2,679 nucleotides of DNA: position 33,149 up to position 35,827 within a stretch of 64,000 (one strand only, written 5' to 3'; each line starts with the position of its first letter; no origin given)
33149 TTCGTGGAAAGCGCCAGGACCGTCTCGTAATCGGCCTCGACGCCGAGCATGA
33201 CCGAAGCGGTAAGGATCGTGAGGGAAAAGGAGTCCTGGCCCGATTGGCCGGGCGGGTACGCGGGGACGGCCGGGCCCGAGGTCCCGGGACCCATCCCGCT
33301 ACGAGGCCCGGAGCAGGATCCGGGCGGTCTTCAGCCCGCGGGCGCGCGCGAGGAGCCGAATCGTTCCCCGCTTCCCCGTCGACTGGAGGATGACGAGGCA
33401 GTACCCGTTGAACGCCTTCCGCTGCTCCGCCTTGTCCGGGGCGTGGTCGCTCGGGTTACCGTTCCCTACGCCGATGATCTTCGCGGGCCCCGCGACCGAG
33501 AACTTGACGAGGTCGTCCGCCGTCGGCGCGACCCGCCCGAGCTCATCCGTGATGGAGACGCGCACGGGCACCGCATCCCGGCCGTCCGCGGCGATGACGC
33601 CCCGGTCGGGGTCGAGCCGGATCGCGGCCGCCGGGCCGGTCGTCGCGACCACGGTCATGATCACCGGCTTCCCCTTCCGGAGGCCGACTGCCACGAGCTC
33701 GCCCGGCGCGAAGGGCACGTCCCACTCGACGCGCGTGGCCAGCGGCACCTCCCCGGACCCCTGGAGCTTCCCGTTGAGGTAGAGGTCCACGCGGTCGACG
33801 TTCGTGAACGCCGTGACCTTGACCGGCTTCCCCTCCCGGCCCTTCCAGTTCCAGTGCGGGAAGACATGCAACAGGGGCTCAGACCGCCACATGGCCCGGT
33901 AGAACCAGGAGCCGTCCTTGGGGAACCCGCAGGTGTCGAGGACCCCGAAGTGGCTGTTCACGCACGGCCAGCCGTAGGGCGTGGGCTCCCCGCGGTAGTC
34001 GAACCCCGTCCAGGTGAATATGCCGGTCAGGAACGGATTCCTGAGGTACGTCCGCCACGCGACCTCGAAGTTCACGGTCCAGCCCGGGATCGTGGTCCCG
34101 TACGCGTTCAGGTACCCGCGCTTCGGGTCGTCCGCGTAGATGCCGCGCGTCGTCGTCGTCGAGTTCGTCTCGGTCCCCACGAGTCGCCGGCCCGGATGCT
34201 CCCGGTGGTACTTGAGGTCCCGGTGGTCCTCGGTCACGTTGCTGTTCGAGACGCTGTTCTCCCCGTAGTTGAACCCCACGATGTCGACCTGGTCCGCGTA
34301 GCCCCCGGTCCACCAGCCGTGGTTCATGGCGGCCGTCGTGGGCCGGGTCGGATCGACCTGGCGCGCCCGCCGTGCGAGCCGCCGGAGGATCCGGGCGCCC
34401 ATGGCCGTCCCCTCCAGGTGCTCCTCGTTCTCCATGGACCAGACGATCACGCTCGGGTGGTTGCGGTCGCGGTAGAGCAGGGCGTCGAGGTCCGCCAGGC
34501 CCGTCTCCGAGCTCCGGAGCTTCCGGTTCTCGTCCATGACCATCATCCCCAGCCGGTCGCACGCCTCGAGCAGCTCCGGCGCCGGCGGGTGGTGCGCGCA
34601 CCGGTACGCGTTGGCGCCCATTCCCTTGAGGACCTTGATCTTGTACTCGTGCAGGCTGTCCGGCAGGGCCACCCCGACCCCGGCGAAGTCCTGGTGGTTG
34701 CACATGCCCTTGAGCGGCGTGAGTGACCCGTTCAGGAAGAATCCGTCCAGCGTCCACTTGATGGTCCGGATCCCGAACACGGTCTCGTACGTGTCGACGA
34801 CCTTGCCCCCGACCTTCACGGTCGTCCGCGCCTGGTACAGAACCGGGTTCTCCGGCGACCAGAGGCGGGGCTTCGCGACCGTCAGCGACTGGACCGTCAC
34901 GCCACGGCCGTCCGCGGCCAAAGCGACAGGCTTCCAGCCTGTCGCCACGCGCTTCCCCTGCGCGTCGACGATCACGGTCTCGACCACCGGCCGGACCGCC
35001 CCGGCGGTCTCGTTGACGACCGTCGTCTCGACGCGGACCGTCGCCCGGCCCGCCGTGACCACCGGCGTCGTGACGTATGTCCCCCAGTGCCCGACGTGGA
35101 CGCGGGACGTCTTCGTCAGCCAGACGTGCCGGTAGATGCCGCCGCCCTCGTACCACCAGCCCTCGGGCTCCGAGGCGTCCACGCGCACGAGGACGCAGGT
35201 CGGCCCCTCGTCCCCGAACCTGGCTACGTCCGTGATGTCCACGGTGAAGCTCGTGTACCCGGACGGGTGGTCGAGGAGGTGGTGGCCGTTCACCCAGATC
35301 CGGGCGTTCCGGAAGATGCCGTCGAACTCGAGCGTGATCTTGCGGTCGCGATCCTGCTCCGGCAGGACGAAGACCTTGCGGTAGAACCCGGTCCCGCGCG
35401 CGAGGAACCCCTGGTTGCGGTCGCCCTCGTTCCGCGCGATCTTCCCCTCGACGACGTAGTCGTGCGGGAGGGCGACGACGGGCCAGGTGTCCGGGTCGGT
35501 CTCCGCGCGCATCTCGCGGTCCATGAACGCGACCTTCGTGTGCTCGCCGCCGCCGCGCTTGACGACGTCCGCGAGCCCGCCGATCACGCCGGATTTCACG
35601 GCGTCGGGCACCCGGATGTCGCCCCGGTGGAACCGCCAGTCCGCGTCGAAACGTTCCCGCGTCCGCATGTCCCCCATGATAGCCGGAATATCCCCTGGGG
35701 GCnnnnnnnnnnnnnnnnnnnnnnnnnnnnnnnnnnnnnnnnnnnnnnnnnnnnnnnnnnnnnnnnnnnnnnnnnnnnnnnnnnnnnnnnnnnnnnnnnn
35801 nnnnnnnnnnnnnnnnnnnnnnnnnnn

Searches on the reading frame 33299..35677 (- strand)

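Call 61: search_protein_families(library=pfam, proteins=[window:33299-35677:-], max_evalue=0.0001)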
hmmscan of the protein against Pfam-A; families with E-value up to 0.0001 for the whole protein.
window:33299-35677:- (792 aa): 6 families
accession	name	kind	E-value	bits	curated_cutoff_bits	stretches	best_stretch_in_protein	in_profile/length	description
PF18565.7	Glyco_hydro2_C5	-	7.7e-35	119.3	32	1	686-787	1-102/103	Glycoside hydrolase family 2 C-terminal domain 5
PF02836.23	Glyco_hydro_2_C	-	3.5e-23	82.6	21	2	312-385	7-80/302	Glycosyl hydrolases family 2, TIM barrel domain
PF00703.27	Glyco_hydro_2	-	9.1e-19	68.7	23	1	200-304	6-109/109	Glycosyl hydrolases family 2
PF02837.24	Glyco_hydro_2_N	-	3.7e-15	56.7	28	1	62-189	28-167/169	Glycosyl hydrolases family 2, sugar binding domain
PF16355.11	DUF4982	-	5.7e-15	55.5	23.9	1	616-672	1-60/61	Domain of unknown function (DUF4982)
PF22666.2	Glyco_hydro_2_N2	-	5.4e-07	30.3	27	1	91-155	44-109/167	Glycosyl hydrolase 2 galactose-binding domain-like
